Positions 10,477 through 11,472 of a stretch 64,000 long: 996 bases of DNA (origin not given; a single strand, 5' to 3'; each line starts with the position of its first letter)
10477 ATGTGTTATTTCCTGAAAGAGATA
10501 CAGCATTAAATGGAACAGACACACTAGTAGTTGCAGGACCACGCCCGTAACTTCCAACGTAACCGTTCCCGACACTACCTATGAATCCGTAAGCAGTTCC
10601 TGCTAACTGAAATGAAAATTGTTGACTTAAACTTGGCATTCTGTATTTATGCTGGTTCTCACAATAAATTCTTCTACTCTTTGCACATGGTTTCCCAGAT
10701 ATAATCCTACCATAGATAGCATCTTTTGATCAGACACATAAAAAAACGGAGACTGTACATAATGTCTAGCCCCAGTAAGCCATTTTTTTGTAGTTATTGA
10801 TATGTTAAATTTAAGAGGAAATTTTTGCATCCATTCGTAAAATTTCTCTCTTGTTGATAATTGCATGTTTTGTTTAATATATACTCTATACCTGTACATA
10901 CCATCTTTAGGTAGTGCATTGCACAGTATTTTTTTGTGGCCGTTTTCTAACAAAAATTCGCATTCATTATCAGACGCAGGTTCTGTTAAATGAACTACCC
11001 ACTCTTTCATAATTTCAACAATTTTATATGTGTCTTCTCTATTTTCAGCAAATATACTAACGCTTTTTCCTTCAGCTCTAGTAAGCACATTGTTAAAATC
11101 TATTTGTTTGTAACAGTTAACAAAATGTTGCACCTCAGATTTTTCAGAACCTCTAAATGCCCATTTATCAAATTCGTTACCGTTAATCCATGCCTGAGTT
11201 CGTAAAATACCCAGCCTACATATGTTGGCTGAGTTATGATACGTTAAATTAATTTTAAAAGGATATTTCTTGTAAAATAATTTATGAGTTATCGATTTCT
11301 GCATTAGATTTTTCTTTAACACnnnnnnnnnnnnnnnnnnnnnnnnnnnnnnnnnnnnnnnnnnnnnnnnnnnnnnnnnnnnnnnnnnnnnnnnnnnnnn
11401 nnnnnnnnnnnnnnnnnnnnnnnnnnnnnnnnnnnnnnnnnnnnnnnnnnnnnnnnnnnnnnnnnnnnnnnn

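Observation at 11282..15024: Proteostasis operon: ClpA-like unfoldase, peptide deformylase and DnaJ behind a sigma70-type promoter; ClpP and GroES-like genes elsewhere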

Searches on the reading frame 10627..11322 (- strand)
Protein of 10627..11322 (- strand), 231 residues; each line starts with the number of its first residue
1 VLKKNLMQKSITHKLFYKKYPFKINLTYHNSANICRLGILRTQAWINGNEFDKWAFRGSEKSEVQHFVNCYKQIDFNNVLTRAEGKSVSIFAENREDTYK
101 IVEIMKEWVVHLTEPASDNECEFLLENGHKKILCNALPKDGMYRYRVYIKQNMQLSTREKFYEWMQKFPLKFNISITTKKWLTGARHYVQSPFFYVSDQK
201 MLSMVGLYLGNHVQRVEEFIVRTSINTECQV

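Call 3: search_protein_families(library=pfam, proteins=[window:10627-11322:-])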
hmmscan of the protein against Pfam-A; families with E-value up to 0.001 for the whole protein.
window:10627-11322:- (231 aa): 0 families

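Call 27: search_protein_families(library=phrogs, proteins=[window:10627-11322:-], max_evalue=0.001)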
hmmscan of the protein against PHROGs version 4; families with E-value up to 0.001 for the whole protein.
window:10627-11322:- (231 aa): 0 families

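Call 80: find_homologous_proteins(query=window:10627-11322:-, max_evalue=0.00001)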
Query window:10627-11322:- (231 aa): 14 proteins with E <= 0.00001 among 38 candidates.
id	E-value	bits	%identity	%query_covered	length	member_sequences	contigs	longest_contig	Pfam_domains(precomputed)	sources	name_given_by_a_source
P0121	1.2e-150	517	100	97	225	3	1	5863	-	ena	-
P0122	5.9e-130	450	86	97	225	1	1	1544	-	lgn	-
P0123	2.0e-128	445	85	97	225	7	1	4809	-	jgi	-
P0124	4.6e-128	443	85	97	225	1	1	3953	-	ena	-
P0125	6.1e-86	306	61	97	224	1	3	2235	-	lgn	-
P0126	2.4e-63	232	46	97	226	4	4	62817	-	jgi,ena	jgi:hypothetical protein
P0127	4.1e-63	231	48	93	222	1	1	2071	-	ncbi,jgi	jgi:hypothetical protein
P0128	1.5e-50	190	43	94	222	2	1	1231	-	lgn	-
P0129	1.6e-50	190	43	94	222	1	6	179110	-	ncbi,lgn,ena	-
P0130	4.6e-37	146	37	97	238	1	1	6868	-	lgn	-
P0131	1.1e-29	122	33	95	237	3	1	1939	-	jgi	-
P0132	1.2e-28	118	34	95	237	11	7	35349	-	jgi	-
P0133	5.6e-28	116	35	71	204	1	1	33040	-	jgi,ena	jgi:hypothetical protein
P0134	1.1e-18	86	30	96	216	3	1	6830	-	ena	-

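Call 86: predict_structure(alignment_id=A5)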
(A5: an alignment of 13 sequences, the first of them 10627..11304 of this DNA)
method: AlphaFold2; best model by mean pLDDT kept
length: 225 residues; sequences in the alignment: 13
mean_pLDDT: 89.5   pTM: 0.65
mean pLDDT of the five models: 89.5, 89.4, 87.2, 86.7, 85.5
residues with pLDDT >= 90: 141; 70-90: 76; 50-70: 3; < 50: 5
segments of 3 or more residues with pLDDT < 50: 222-225
pLDDT, mean of each block of 10 residues (from residue 1): 85 88 89 93 90 93 93 86 92 96 93 84 79 91 95 97 94 95 93 96 94 78 39
secondary structure, 60 per line:
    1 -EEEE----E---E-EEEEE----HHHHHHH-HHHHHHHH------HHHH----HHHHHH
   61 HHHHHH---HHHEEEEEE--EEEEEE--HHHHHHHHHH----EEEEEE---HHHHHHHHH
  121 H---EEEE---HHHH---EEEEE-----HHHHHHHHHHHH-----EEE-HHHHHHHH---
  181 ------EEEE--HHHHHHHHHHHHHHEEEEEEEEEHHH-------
elements in order: E2-5 E16-20 H25-31 H33-40 H47-50 H55-66 E73-78 E81-86 H89-98 E103-108 H112-121 E125-128 H132-135 E139-143 H149-160 E166-168 H170-177 E187-190 H193-206 E207-215
